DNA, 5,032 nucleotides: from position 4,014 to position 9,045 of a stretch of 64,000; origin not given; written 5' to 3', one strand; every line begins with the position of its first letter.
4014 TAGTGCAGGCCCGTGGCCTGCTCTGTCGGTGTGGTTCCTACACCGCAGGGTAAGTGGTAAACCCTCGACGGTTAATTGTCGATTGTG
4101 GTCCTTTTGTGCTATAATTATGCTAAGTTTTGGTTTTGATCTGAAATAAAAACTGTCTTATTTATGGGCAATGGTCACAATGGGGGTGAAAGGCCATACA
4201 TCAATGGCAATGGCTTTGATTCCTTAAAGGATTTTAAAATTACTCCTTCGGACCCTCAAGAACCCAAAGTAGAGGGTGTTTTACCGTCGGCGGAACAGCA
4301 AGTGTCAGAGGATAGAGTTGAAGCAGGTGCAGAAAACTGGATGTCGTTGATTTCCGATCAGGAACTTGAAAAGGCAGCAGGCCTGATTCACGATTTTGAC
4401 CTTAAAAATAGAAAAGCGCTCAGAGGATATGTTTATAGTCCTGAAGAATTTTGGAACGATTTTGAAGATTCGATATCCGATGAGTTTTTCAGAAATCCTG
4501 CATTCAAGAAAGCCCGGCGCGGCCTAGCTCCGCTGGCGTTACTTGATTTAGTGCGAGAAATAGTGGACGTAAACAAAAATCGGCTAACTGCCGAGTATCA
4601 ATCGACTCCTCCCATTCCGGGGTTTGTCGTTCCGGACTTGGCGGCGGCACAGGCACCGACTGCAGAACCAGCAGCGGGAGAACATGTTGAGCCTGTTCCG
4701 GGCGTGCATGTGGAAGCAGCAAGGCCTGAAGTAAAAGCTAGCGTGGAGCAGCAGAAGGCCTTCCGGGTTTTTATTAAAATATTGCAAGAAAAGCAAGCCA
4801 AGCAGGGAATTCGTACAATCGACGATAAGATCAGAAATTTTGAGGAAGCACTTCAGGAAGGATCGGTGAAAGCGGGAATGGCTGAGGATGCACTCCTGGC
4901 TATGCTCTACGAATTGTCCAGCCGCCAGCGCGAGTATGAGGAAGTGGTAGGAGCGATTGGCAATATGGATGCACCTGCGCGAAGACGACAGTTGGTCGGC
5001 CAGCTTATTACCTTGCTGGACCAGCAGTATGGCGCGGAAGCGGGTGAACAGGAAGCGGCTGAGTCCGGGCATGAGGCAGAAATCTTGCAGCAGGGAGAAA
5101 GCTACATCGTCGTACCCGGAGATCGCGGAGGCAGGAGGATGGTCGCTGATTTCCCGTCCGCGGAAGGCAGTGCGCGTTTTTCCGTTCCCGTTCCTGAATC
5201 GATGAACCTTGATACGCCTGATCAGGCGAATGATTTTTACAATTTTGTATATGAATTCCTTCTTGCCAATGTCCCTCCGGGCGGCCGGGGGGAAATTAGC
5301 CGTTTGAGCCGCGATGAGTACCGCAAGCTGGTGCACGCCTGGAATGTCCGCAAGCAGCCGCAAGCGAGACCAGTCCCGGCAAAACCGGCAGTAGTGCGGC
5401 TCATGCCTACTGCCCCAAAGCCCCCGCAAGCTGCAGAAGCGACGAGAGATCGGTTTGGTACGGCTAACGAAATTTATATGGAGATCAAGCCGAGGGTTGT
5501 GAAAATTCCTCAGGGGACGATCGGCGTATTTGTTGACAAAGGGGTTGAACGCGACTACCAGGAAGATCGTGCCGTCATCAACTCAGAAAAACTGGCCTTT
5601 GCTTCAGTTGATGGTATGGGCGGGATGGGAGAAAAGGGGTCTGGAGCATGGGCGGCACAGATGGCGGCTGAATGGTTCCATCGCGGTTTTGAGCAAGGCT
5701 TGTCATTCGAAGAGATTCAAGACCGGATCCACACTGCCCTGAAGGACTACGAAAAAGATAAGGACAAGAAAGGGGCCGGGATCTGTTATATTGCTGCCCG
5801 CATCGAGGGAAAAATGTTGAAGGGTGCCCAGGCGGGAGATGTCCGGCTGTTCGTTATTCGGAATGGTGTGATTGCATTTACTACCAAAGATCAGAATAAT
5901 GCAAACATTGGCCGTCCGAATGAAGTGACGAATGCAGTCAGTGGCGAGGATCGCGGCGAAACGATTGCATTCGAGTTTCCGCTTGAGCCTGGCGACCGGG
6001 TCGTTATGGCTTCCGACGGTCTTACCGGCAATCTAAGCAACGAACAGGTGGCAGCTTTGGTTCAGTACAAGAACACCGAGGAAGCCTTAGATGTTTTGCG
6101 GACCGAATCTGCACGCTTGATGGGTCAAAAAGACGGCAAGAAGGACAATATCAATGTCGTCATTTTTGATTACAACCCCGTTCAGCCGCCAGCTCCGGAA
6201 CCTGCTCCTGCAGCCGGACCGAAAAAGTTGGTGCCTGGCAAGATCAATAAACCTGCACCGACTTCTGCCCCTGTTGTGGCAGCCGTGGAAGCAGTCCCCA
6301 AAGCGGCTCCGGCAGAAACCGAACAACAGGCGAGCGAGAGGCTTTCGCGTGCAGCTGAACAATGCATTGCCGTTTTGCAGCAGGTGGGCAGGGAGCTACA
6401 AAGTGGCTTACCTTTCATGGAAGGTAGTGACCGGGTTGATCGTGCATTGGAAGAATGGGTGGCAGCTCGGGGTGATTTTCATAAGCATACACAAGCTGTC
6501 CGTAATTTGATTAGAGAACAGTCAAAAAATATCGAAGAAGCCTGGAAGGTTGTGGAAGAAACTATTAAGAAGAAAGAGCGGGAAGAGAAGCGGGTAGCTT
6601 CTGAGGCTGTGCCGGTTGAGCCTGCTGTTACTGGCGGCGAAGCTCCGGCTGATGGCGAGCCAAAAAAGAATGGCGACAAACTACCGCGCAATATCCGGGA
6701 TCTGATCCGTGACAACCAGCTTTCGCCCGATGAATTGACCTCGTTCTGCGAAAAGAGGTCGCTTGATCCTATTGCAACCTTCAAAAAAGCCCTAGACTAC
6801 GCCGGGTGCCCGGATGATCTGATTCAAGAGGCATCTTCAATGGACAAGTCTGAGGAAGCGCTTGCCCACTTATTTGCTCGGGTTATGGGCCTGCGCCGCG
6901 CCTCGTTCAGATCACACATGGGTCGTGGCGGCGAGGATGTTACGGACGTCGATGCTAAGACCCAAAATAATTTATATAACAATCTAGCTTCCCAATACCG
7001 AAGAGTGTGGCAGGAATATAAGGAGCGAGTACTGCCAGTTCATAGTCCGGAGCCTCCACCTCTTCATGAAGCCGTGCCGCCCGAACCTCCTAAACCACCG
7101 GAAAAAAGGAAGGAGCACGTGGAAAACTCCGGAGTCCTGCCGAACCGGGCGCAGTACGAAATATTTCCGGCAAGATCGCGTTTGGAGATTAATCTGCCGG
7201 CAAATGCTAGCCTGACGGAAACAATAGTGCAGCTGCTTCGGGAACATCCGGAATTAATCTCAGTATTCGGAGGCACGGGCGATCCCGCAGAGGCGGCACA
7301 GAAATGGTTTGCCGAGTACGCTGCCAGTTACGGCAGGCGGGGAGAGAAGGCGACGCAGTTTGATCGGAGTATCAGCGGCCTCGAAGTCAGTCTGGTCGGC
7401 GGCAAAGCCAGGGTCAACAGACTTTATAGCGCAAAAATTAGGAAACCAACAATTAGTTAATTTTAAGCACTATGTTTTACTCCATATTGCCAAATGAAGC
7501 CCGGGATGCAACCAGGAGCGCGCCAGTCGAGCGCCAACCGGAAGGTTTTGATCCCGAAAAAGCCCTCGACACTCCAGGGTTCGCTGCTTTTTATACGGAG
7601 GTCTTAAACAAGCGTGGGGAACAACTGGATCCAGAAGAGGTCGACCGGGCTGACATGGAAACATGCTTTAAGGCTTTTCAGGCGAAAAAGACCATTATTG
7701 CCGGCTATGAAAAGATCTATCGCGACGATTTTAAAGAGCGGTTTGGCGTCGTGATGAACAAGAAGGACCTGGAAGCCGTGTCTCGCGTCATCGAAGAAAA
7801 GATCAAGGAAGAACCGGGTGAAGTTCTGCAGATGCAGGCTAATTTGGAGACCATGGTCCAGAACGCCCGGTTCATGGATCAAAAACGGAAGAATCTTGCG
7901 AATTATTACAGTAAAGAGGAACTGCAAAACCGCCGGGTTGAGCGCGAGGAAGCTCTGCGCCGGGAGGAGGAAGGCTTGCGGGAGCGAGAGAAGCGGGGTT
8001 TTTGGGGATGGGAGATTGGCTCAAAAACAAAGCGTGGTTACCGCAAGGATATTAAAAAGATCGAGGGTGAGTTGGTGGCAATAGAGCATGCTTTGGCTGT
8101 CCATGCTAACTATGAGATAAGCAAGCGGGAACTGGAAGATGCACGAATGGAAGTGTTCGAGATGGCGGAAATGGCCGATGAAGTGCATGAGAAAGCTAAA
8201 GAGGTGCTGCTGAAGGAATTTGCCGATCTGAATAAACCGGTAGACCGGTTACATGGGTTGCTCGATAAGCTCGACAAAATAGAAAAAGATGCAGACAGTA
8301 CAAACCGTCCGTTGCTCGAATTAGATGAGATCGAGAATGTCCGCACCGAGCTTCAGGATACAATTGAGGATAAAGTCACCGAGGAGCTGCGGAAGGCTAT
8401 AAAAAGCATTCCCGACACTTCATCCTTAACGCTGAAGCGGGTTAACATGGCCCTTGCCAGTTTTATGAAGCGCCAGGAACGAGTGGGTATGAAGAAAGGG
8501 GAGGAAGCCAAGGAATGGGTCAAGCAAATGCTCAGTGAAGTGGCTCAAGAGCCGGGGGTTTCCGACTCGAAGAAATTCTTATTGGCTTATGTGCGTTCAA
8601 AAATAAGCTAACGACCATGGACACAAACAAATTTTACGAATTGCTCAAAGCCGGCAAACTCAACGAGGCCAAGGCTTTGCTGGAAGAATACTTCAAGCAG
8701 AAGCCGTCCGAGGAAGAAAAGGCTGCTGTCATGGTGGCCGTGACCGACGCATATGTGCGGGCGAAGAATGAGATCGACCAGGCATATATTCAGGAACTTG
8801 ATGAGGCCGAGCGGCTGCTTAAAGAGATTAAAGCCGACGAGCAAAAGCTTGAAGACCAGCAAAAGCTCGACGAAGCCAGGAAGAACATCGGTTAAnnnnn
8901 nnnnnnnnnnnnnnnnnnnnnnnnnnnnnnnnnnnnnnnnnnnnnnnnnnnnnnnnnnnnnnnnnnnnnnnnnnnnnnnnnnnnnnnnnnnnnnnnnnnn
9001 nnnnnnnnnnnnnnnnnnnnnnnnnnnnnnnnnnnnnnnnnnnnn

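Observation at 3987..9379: ftsA and ftsZ are separated by a 5.4-kb insertion encoding a giant PP2C-domain protein and two coiled-coil proteins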

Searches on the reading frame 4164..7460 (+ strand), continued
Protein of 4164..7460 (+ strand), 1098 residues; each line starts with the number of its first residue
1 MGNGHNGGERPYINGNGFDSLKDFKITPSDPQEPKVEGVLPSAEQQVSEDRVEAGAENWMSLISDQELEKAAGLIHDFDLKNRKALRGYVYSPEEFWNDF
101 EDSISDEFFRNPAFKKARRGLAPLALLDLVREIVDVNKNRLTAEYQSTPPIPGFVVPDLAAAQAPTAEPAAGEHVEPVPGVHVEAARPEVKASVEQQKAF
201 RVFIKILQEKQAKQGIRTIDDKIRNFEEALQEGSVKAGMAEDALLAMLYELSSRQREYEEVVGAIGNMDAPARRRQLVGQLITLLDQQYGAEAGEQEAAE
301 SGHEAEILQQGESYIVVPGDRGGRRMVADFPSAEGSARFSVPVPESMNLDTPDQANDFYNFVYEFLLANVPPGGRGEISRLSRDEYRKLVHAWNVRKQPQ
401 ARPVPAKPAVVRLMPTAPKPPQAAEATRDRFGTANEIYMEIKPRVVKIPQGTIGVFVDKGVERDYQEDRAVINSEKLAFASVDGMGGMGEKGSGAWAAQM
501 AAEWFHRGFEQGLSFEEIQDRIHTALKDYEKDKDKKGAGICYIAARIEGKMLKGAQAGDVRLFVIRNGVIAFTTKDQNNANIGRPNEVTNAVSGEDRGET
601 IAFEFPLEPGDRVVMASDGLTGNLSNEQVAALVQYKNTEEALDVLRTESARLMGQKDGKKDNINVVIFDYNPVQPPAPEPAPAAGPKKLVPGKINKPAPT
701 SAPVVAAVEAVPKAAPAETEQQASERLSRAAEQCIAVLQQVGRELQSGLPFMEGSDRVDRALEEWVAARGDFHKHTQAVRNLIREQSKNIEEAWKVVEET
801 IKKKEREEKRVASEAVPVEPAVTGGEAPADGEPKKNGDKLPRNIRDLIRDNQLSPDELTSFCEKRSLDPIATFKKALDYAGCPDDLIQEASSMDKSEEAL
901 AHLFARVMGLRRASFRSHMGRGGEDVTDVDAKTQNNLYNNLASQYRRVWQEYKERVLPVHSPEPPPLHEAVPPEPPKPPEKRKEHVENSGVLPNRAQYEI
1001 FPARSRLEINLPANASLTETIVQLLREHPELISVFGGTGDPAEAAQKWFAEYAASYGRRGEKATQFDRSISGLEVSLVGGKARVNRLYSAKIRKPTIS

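Call 79: find_encoding_contigs(protein=P0009, flank=8000, max_places=1)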
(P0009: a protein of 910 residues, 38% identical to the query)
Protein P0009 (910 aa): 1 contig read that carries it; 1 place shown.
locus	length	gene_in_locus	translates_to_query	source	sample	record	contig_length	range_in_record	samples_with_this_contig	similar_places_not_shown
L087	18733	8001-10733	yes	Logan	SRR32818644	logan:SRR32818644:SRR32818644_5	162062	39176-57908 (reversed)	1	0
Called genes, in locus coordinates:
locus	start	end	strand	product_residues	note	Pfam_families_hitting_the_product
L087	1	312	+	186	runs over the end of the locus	-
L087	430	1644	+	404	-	-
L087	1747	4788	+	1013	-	-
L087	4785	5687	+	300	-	-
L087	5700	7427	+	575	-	-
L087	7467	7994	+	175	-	-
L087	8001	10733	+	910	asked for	-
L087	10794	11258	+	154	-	-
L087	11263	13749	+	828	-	PF26449:DUF8128, PF01935:DUF87 (faint), PF10412:TrwB_AAD_bind (weak)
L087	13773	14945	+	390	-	PF11258:DUF3048, PF17479:DUF3048_C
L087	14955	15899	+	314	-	PF21694:DNA_pol3_delta_C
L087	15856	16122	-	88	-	PF01649:Ribosomal_S20p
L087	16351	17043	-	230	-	-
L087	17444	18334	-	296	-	PF01509:TruB_N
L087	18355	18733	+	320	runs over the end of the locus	PF01370:Epimerase, PF04321:RmlD_sub_bind (weak), PF16363:GDP_Man_Dehyd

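Call 80: find_encoding_contigs(protein=P0020, flank=8000, max_places=1)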
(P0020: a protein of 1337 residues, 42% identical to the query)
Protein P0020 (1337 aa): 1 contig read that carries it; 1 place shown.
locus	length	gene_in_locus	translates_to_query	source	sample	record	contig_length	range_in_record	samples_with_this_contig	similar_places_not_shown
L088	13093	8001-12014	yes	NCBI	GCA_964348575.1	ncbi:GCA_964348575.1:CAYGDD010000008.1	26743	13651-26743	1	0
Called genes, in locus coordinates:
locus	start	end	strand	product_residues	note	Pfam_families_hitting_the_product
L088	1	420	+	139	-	-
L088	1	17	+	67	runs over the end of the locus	-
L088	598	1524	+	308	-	PF01381:HTH_3, PF02661:Fic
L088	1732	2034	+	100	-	PF05973:Gp49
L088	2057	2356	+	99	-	PF13744:HTH_37, PF01381:HTH_3, PF12844:HTH_19 (weak), PF13560:HTH_31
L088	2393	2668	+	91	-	PF21956:DUF6922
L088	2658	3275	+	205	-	PF08843:AbiEii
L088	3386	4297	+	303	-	-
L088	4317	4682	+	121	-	-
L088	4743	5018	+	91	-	-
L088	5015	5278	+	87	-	PF15738:YafQ_toxin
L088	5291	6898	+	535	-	PF13541:ChlI, PF00493:MCM (faint), PF01078:Mg_chelatase, PF07728:AAA_5 (weak), PF13335:Mg_chelatase_C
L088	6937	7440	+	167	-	-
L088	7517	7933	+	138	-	-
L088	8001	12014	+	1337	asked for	-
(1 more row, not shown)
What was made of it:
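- P0020 sits in a toxin-antitoxin-rich region (calls 79, 80).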

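Call 83: search_protein_families(library=phrogs, proteins=[window:4164-7460:+], max_evalue=0.001)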
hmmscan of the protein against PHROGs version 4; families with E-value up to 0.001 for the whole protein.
window:4164-7460:+ (1098 aa): 1 family
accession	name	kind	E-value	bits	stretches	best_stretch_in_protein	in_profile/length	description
phrog_5650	-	unknown function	3.5e-08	33.6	1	420-668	248-515/565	-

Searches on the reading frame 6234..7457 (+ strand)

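Call 56: search_protein_families(library=ncbifam, proteins=[window:6234-7457:+], max_evalue=0.05)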
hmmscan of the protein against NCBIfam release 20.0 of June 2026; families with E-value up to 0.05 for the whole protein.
window:6234-7457:+ (408 aa): 1 family
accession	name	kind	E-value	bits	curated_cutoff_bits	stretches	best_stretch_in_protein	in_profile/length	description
NF001962.0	PRK00736.1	equivalog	0.025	14.3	72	0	91-120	20-49/69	hypothetical protein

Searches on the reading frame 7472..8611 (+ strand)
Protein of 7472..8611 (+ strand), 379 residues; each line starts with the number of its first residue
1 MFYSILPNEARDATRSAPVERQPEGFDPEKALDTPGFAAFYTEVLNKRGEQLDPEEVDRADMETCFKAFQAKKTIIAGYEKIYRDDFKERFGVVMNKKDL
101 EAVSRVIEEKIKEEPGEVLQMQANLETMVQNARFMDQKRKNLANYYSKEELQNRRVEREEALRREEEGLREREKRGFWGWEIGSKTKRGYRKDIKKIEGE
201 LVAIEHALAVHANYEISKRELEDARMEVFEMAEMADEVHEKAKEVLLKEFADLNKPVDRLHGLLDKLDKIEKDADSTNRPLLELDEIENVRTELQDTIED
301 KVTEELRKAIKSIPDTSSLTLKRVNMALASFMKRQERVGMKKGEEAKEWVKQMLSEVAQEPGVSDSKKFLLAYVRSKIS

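Call 3: search_protein_families(library=pfam, proteins=[window:7472-8611:+], max_evalue=0.1)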
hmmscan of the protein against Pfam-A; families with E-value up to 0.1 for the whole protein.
window:7472-8611:+ (379 aa): 3 families
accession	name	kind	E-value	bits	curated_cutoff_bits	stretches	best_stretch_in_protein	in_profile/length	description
PF14393.11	DUF4422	-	0.0065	16.8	25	1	59-138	92-171/220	Domain of unknown function (DUF4422)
PF21498.3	Obc1_C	-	0.056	12.7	27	0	152-198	145-191/370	Oxalate biosynthetic component 1, C-terminal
PF20503.3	DUF6730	-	0.078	14.4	27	1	242-309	7-76/82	Family of unknown function (DUF6730)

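Call 30: find_homologous_proteins(query=A1, max_evalue=0.001)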
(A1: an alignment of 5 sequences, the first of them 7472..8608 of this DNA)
Query A1 (5 sequences) (379 aa, profile of the alignment): 2 proteins with E <= 0.001 among 8000 candidates.
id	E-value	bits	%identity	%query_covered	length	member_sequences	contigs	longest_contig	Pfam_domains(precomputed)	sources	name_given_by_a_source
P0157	1.2e-110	389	100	100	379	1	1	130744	-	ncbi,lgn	-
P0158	1.0e-56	211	22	23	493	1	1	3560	-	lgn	-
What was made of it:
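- Tried and rejected: A profile search with the 379-aa family found itself plus one 493-aa protein (call 30).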

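Call 32: search_protein_families(library=padloc, proteins=[window:7472-8611:+], max_evalue=0.01)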
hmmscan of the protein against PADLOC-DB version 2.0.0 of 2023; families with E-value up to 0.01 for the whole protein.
window:7472-8611:+ (379 aa): 0 families

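Call 56: search_protein_families(library=ncbifam, proteins=[window:7472-8608:+], max_evalue=0.05)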
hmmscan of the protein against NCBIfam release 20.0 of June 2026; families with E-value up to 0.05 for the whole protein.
window:7472-8608:+ (379 aa): 2 families
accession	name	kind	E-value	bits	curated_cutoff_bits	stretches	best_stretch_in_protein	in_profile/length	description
NF045908.1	AminopepLapALeg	equivalog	0.011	14.6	600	1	273-371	92-184/396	aminopeptidase LapA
NF040878.1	SE1561_fam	subfamily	0.017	15.1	40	0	50-63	20-33/46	SE1561 family protein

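Call 66: find_related_loci(query=window:7472-8608:+, collection=metagenome_contigs, flank=8000)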
Query window:7472-8608:+ (379 aa) in metagenome_contigs; peptide patterns used: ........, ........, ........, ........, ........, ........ (x = any residue, [..] = any of these).
600 stretches matched a pattern, but none encodes a relative of the query by tblastn (E <= 1e-3).

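Call 83: search_protein_families(library=phrogs, proteins=[window:7472-8611:+], max_evalue=0.001)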
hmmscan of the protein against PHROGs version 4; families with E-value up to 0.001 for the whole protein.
window:7472-8611:+ (379 aa): 0 families

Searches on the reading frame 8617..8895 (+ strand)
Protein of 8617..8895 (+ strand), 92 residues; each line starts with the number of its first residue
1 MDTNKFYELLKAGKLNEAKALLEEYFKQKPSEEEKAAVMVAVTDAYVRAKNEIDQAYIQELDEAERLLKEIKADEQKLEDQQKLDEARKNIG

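Call 3: search_protein_families(library=pfam, proteins=[window:8617-8895:+], max_evalue=0.1)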
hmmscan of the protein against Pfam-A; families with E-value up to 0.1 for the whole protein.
window:8617-8895:+ (92 aa): 7 families
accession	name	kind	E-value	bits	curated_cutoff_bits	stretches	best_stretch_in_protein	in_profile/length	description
PF14559.12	TPR_19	-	0.0032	18.2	25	1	9-56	1-44/68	Tetratricopeptide repeat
PF01361.26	Tautomerase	-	0.022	15.1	22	1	26-56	8-37/60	Tautomerase enzyme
PF01535.26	PPR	-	0.048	14.4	25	0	10-24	11-25/31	PPR repeat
PF13428.12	TPR_14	-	0.053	14.7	23.5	0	9-34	11-36/44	Tetratricopeptide repeat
PF04538.17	BEX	-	0.06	14.5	26.1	1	21-82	29-93/106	Brain expressed X-linked like family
PF16525.10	MHB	-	0.071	13.7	27.4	0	2-33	28-59/77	Haemophore, haem-binding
PF10279.14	Latarcin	-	0.076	13.7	25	1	59-89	12-44/64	Latarcin precursor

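Call 32: search_protein_families(library=padloc, proteins=[window:8617-8895:+], max_evalue=0.01)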
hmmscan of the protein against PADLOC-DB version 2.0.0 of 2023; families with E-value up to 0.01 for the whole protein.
window:8617-8895:+ (92 aa): 1 family
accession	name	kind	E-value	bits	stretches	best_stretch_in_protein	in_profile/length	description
PDLC01492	Cmr1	-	0.00052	18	1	4-61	173-229/288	"CAS-III-B,CAS-III-C; effector_G7"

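Call 56: search_protein_families(library=ncbifam, proteins=[window:8617-8892:+], max_evalue=0.05)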
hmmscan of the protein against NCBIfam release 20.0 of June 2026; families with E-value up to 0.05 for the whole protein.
window:8617-8892:+ (92 aa): 1 family
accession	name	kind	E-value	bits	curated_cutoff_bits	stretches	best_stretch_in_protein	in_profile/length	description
TIGR02479.1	FliA_WhiG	subfamily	0.013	15.3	189.6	1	11-83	81-153/224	FliA/WhiG family RNA polymerase sigma factor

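Call 61: predict_structure(protein=window:8617-8892:+)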
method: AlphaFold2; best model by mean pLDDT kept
length: 92 residues; sequences in the alignment: 1
mean_pLDDT: 95.0   pTM: 0.67
mean pLDDT of the five models: 95.0, 92.1, 91.4, 90.5, 89.8
residues with pLDDT >= 90: 88; 70-90: 3; 50-70: 1; < 50: 0
segments of 3 or more residues with pLDDT < 50: none
pLDDT, mean of each block of 10 residues (from residue 1): 95 96 95 95 96 95 98 96 92 75
secondary structure, 60 per line:
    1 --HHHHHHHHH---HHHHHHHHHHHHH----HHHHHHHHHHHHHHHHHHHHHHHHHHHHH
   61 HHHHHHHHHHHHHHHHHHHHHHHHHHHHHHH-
elements in order: H3-11 H15-27 H32-91
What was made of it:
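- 8617..8895 (+): 92-aa helical protein; starts 5 nt after the previous stop. AF2 pLDDT 95: helices 3-11, 15-27 and 32-91 (call 61).
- On ZapA (PF05164), for the 92-aa protein: The AF2 model is all-alpha (call 61).
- Closest known: ZapA / ZapB-type small FtsZ-associated proteins. Same: The 92-aa protein is small, acidic, and has a long C-terminal helix that could oligomerise (call 61).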

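Call 64: fold_search(model_id=the predicted structure, library=pdb)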
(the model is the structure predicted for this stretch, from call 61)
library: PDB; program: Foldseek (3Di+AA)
matches with E <= 10: 17; with E <= 0.001: 0
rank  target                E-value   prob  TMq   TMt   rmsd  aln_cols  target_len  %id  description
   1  4afl_C                2.9e+00  0.30  0.52  0.48   5.1        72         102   29  The crystal structure of the ING4 dimerization domain reveals the functional organization of the ING family of chromat (released 2012-02-22)
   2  4afl_E                4.1e+00  0.21  0.52  0.48   5.2        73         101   29  The crystal structure of the ING4 dimerization domain reveals the functional organization of the ING family of chromat (released 2012-02-22)
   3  4afl_A                4.1e+00  0.12  0.43  0.40   5.5        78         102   27  The crystal structure of the ING4 dimerization domain reveals the functional organization of the ING family of chromat (released 2012-02-22)
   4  4afl_D                5.4e+00  0.18  0.52  0.51   5.1        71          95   30  The crystal structure of the ING4 dimerization domain reveals the functional organization of the ING family of chromat (released 2012-02-22)
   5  8vwi_C                6.3e+00  0.11  0.40  0.15   3.3        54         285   15  The base complex of the AcMNPV baculovirus nucleocapsid (Class 1, localised reconstruction) (released 2024-11-06)
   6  8eja_B                6.3e+00  0.08  0.36  0.31   9.6        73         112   25  Computational design of potent and selective inhibitors of Bak and Bax (released 2024-03-20)
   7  9soh_F                6.3e+00  0.08  0.33  0.26  10.1        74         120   19  CTLH-CRA domains of the Maea-RanBP10 mutant (Q519G, F543L, Y548F and V556F) complex (released 2026-02-18)
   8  5j73_C                6.3e+00  0.07  0.35  0.40   4.4        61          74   21  De novo design of protein homo-oligomers with modular hydrogen bond network-mediated specificity (released 2016-05-25)
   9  6ta5_D                7.2e+00  0.05  0.32  0.11   9.1        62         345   19  OprM-MexA complex from the MexAB-OprM Pseudomonas aeruginosa whole assembly reconstituted in nanodiscs (released 2020-09-16)
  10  5x11_B                7.8e+00  0.05  0.31  0.19   8.0        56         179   20  Crystal structure of Bacillus subtilis PadR in complex with operator DNA (released 2017-11-22)
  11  5x11_H                7.8e+00  0.03  0.24  0.13  11.3        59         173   20  Crystal structure of Bacillus subtilis PadR in complex with operator DNA (released 2017-11-22)
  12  7upo_B                8.3e+00  0.07  0.37  0.41   5.2        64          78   14  Crystal structure of designed heterotrimeric assembly DHT03 (released 2022-12-14)
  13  5x11_D                8.3e+00  0.06  0.31  0.19   8.0        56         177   20  Crystal structure of Bacillus subtilis PadR in complex with operator DNA (released 2017-11-22)
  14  5x11_A                8.9e+00  0.05  0.32  0.19   7.9        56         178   20  Crystal structure of Bacillus subtilis PadR in complex with operator DNA (released 2017-11-22)
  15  9h2a_N                9.6e+00  0.13  0.47  0.17   2.6        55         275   14  AcMNPV complete basal cap (released 2025-06-04)
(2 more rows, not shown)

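Call 83: search_protein_families(library=phrogs, proteins=[window:8617-8895:+], max_evalue=0.001)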
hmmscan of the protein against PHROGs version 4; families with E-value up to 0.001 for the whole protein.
window:8617-8895:+ (92 aa): 0 families
